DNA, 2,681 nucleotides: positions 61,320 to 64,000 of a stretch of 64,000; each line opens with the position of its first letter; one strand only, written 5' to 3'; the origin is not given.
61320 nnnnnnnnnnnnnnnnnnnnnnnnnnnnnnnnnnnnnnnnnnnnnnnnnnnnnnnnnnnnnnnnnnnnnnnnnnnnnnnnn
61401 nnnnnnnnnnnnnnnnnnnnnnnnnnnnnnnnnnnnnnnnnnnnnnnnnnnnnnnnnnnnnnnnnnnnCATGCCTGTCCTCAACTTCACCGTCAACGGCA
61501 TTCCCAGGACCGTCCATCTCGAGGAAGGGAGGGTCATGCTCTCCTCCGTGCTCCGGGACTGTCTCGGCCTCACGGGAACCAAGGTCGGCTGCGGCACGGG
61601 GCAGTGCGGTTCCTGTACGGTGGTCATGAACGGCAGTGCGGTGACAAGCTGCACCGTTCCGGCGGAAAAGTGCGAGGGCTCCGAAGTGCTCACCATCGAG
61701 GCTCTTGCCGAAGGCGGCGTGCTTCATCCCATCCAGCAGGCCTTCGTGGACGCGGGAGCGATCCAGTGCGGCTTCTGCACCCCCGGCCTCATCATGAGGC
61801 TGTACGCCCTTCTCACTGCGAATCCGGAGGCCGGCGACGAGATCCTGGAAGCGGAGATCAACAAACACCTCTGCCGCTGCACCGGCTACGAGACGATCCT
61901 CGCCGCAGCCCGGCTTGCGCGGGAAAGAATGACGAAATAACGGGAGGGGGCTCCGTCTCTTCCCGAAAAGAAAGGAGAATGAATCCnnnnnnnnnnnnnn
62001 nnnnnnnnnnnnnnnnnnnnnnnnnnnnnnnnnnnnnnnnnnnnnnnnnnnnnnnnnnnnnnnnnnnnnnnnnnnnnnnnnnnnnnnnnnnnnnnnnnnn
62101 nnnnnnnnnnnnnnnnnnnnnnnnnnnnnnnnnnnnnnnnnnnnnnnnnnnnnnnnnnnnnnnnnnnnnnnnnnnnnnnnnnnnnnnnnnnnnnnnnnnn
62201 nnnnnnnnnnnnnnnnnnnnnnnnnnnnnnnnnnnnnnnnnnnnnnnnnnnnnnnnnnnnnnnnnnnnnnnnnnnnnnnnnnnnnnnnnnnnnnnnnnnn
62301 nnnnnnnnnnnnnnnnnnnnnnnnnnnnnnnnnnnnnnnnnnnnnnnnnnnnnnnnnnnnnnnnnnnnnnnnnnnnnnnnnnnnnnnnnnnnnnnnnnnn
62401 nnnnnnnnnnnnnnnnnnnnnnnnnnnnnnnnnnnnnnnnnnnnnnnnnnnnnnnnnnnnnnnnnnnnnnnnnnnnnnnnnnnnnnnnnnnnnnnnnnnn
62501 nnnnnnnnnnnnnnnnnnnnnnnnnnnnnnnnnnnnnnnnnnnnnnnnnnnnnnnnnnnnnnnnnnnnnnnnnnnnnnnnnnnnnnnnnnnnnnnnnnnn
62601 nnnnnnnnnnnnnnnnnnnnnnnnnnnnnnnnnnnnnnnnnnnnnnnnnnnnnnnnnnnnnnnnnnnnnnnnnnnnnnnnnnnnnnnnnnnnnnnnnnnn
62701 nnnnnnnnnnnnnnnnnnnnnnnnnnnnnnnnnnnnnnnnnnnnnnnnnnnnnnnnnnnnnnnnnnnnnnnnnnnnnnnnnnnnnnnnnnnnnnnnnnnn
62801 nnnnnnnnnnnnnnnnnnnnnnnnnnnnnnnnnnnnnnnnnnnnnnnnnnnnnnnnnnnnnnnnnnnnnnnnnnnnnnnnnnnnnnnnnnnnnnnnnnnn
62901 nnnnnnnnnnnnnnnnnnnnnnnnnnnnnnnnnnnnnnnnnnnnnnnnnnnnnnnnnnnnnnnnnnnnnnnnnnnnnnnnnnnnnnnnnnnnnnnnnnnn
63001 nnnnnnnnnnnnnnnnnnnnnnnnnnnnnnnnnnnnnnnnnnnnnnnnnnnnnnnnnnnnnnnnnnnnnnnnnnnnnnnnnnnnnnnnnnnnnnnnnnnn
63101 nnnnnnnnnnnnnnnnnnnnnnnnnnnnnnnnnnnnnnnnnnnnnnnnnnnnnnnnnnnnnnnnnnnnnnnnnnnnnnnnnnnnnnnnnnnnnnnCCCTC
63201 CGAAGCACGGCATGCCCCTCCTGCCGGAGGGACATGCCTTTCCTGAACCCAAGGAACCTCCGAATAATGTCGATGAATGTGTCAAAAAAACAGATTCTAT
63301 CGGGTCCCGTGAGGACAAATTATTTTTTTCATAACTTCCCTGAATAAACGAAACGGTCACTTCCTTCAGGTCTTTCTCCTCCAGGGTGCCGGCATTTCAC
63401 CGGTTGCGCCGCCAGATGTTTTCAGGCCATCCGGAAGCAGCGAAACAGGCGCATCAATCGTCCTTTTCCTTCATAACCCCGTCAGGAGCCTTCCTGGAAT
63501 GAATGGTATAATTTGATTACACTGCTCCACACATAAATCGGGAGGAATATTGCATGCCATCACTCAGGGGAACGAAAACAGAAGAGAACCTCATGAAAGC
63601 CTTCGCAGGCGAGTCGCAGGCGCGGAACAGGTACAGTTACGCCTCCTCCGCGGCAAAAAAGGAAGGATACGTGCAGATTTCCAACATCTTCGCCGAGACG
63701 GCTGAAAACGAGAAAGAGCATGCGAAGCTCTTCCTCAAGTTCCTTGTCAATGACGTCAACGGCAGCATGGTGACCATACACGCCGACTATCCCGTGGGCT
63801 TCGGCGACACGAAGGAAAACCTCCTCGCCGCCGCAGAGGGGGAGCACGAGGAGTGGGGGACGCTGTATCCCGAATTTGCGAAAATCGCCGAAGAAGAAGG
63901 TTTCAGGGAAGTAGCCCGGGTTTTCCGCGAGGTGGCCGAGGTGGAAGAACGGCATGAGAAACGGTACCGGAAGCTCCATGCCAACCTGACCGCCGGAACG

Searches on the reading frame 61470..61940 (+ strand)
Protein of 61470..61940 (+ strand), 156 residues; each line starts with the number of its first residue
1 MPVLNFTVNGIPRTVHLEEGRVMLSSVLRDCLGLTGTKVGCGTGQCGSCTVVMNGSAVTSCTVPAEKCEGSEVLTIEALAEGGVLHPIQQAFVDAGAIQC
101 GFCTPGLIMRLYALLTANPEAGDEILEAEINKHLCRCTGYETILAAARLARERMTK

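Call 42: search_protein_families(library=ncbifam, proteins=[window:61470-61940:+], max_evalue=0.00001)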
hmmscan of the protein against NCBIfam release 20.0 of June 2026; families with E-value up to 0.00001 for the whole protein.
window:61470-61940:+ (156 aa): 11 families
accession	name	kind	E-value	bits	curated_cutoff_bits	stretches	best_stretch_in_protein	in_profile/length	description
NF041020.1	glyceraldDH_gamma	equivalog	3.8e-50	169.7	290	1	6-155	15-163/164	glyceraldehyde dehydrogenase subunit gamma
NF043084.2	XdhC_XDHase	equivalog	8.1e-45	152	217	1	4-148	3-147/151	xanthine dehydrogenase subunit XdhC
NF045668.1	pterin_aldehy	equivalog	5.2e-44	150.6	1100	1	6-150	5-151/905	molybdopterin-dependent aldehyde oxidoreductase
TIGR03198.1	pucE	equivalog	2.5e-41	140.6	254.3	1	4-150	4-148/151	xanthine dehydrogenase subunit E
TIGR03193.1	4hydroxCoAred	equivalog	7.2e-40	136.3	257.8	1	3-146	1-143/148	4-hydroxybenzoyl-CoA reductase subunit gamma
TIGR02963.1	xanthine_xdhA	equivalog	4e-38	131.3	467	1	5-152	2-159/468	xanthine dehydrogenase small subunit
TIGR03311.1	Se_dep_XDH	equivalog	4.1e-37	127.7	830.45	1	5-152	2-145/848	selenium-dependent xanthine dehydrogenase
NF007387.0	PRK09908.1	equivalog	2.2e-35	121.4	212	1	5-147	10-152/159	xanthine dehydrogenase iron sulfur-binding subunit XdhC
NF008514.0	PRK11433.1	equivalog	1.1e-29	103.5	322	1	4-115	53-163/218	aldehyde dehydrogenase iron-sulfur subunit PaoA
TIGR02969.1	mam_aldehyde_ox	subfamily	1e-25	89.5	1912.3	1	4-148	3-158/1330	aldehyde oxidase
TIGR03313.1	Se_sel_red_Mo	hypoth_equivalog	9.2e-13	46.8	1101.9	1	6-154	1-148/951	molybdopterin-dependent oxidoreductase Mo/Fe-S-binding subunit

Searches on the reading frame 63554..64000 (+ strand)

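Call 42: search_protein_families(library=ncbifam, proteins=[window:63554-64000:+], max_evalue=0.00001)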
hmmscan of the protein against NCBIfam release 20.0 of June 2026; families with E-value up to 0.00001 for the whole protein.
window:63554-64000:+ (149 aa): 3 families
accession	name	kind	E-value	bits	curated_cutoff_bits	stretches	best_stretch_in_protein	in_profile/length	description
NF045767.1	RuberyRbr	equivalog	1.3e-66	224.4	200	1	1-147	1-147/194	rubrerythrin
NF045783.1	Nigrythrn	equivalog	1.6e-18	67.5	340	1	8-146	28-164/202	nigerythrin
NF045676.1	FeExpMbfA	equivalog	1.1e-06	28.3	450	0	87-143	9-64/318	iron exporter MbfA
